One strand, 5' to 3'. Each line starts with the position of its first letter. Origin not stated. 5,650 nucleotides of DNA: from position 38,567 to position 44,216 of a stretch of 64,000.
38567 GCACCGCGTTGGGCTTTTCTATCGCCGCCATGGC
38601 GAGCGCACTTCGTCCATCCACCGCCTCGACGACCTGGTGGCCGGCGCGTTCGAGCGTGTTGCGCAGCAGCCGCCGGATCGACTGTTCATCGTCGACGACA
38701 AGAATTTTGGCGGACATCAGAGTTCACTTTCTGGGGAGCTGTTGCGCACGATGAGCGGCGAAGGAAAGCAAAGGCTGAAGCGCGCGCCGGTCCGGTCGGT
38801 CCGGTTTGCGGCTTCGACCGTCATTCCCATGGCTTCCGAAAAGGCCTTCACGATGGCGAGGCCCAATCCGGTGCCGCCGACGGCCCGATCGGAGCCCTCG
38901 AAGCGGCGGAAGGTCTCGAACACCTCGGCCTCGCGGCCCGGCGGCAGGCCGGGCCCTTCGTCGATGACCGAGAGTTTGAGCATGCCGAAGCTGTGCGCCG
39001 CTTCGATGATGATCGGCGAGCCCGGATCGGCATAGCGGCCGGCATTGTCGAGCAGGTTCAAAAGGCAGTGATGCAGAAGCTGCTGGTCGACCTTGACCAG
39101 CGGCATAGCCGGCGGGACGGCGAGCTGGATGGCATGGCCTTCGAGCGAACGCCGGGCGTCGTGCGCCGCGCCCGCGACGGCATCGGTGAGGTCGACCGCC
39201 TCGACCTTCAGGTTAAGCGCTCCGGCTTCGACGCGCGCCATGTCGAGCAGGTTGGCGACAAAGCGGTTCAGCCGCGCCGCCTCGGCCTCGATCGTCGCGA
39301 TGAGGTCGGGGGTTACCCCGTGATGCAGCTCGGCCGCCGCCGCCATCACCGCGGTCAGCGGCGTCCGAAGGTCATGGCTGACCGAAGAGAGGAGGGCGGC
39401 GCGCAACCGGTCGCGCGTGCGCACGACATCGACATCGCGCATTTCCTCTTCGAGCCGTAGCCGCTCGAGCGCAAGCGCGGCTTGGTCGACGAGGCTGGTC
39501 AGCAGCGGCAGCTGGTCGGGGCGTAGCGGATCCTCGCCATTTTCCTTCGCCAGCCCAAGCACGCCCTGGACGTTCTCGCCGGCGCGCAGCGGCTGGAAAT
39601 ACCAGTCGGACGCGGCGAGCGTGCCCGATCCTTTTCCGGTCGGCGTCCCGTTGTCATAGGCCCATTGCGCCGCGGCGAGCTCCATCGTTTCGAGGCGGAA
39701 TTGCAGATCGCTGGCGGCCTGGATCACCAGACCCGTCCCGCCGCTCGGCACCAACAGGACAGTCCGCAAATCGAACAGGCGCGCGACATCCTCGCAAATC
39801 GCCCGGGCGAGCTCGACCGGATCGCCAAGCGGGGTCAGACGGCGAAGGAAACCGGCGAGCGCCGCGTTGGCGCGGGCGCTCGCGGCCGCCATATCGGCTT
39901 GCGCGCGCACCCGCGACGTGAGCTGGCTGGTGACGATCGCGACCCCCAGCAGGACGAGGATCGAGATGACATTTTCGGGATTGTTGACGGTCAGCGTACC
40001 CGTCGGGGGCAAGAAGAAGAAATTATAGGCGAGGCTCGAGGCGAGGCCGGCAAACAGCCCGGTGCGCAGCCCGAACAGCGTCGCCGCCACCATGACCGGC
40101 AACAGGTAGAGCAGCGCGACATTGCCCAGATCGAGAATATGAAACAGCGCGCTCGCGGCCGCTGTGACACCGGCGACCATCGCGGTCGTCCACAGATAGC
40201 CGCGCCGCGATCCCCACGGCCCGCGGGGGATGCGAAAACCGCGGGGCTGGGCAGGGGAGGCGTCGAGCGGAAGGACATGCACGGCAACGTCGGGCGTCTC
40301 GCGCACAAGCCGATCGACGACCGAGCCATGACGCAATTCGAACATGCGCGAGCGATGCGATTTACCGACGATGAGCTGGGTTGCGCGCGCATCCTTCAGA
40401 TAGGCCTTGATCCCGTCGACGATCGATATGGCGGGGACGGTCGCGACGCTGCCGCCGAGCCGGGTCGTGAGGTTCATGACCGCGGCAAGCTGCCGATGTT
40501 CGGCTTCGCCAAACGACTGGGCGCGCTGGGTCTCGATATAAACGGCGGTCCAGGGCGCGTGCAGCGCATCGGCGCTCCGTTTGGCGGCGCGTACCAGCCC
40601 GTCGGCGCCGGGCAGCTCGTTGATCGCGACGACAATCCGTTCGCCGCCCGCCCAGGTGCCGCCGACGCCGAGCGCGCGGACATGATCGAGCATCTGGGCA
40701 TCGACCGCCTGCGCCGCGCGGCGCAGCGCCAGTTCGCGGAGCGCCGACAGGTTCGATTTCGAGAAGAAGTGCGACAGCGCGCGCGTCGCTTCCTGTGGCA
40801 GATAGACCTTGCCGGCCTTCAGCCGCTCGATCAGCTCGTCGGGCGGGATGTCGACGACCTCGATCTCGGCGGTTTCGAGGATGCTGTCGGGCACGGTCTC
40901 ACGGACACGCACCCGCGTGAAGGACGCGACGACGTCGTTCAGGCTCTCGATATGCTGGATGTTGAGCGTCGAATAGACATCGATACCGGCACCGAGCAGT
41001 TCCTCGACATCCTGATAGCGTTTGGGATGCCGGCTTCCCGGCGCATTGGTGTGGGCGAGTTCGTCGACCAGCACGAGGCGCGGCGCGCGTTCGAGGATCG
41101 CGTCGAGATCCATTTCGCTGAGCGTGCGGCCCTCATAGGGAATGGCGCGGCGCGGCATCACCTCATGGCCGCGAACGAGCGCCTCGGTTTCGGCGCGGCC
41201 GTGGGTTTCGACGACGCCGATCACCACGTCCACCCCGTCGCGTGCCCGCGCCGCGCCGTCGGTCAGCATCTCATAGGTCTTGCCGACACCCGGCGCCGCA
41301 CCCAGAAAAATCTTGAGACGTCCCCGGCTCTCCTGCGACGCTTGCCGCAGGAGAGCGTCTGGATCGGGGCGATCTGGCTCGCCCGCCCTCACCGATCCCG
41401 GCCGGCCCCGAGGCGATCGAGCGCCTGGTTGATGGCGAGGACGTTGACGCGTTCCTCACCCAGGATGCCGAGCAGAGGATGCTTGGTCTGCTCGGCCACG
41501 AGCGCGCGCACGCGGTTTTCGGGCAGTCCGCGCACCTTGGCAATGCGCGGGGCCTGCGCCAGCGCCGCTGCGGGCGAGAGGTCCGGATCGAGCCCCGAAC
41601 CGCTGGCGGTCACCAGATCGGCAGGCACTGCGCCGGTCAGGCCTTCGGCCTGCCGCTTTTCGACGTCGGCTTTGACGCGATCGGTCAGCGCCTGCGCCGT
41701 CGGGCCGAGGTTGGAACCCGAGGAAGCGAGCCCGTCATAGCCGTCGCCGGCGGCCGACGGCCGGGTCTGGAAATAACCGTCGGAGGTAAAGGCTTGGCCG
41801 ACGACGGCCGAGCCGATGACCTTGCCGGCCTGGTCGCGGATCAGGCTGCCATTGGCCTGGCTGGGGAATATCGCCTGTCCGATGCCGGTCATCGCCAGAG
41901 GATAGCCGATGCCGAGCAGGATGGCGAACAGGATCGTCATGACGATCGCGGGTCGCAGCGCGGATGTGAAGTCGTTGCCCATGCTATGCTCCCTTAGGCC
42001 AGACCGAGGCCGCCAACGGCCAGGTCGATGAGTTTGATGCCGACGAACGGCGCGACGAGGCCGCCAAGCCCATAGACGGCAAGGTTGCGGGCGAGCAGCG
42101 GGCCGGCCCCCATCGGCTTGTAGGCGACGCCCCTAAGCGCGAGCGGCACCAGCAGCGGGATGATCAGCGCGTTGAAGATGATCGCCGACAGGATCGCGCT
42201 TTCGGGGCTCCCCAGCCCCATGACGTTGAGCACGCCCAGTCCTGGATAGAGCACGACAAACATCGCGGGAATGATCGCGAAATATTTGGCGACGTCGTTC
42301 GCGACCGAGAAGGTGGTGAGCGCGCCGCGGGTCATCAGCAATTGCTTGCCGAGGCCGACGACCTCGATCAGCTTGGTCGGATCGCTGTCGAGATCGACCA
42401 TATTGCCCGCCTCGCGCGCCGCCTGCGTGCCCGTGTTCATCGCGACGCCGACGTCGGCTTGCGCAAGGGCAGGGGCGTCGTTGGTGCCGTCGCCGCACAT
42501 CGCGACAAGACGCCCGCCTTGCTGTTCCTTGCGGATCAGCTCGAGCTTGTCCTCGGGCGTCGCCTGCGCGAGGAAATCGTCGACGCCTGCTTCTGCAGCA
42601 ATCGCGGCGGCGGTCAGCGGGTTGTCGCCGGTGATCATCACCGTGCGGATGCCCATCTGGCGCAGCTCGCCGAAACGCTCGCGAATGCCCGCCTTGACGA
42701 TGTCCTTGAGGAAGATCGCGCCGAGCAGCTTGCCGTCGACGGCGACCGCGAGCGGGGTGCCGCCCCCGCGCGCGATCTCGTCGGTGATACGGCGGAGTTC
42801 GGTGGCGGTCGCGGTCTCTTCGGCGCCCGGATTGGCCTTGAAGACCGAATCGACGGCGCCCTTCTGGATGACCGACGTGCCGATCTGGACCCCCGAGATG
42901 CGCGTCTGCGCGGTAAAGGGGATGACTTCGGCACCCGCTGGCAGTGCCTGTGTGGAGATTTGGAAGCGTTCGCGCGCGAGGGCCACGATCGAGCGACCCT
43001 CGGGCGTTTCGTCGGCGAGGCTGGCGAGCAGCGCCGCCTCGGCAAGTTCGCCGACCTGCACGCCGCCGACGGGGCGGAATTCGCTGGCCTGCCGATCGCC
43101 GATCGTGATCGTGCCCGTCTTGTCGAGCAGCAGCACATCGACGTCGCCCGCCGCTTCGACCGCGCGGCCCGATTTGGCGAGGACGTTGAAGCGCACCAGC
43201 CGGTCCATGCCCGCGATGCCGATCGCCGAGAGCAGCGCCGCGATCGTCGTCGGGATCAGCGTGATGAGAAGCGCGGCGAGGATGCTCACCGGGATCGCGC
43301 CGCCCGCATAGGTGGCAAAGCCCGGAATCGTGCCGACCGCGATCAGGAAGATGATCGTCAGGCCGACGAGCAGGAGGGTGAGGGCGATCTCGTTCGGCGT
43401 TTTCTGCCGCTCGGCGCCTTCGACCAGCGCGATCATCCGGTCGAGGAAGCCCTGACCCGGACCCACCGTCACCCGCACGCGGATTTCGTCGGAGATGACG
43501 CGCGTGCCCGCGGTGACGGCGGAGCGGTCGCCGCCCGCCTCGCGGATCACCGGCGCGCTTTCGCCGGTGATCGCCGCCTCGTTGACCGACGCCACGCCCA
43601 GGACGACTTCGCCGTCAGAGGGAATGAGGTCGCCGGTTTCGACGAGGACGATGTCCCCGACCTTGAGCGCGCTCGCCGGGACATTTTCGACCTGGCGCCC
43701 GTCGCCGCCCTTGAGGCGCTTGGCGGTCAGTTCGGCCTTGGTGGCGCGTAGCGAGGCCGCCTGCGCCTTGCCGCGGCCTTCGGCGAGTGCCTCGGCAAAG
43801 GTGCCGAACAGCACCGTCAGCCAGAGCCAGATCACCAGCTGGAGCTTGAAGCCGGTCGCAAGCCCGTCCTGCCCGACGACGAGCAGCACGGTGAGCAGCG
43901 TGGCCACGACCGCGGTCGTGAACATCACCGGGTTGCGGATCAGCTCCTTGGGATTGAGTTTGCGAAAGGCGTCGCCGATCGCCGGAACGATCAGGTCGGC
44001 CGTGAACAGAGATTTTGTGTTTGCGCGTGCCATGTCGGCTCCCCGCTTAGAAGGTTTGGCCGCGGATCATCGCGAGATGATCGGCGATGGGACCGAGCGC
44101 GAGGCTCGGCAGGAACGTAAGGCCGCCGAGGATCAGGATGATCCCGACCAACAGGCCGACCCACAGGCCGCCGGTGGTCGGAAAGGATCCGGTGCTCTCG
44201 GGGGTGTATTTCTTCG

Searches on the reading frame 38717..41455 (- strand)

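Call 15: search_protein_families(library=pfam, proteins=[window:38717-41455:-], max_evalue=0.0001)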
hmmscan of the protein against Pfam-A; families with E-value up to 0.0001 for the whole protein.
window:38717-41455:- (912 aa): 5 families
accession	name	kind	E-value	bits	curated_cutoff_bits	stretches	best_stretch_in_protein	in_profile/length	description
PF02702.23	KdpD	-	3.3e-96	321.2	26.1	1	44-251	2-210/210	Osmosensitive K+ channel His kinase sensor domain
PF13493.11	DUF4118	-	8.9e-28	96.6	28.4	1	420-524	1-105/107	Domain of unknown function (DUF4118)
PF02518.31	HATPase_c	-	7e-21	75.2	26.4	1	790-899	2-109/111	Histidine kinase-, DNA gyrase B-, and HSP90-like ATPase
PF00512.31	HisKA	-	2.4e-12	47.2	26.9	1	685-745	2-66/66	His Kinase A (phospho-acceptor) domain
PF13492.12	GAF_3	-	5.2e-09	37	27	1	548-665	4-129/129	GAF domain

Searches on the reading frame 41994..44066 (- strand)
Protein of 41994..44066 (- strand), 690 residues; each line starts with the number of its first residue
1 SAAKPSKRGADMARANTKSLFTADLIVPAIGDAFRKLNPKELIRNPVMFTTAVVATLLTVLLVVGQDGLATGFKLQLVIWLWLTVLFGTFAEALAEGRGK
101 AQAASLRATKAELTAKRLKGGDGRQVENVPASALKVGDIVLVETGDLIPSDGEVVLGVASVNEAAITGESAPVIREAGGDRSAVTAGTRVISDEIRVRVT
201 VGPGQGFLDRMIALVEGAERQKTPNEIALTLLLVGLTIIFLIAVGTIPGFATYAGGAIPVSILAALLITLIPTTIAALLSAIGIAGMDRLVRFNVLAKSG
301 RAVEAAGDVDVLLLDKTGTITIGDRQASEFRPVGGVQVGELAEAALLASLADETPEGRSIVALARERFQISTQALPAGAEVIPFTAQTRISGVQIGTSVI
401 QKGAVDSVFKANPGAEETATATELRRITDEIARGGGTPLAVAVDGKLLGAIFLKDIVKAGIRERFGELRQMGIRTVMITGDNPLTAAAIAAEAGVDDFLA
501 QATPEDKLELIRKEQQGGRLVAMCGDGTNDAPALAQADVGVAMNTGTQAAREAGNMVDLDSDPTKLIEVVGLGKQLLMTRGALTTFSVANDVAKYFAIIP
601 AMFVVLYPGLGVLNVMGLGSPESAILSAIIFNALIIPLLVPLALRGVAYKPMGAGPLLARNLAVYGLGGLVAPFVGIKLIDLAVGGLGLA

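Call 15: search_protein_families(library=pfam, proteins=[window:41994-44066:-], max_evalue=0.0001)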
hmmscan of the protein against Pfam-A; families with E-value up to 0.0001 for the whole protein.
window:41994-44066:- (690 aa): 2 families
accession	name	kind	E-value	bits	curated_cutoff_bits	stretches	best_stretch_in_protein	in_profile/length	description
PF00122.25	E1-E2_ATPase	-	6.1e-30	104.5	28.1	1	114-292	6-180/181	E1-E2 ATPase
PF00702.32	Hydrolase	-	4.2e-23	83.2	26.4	1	309-538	1-191/191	haloacid dehalogenase-like hydrolase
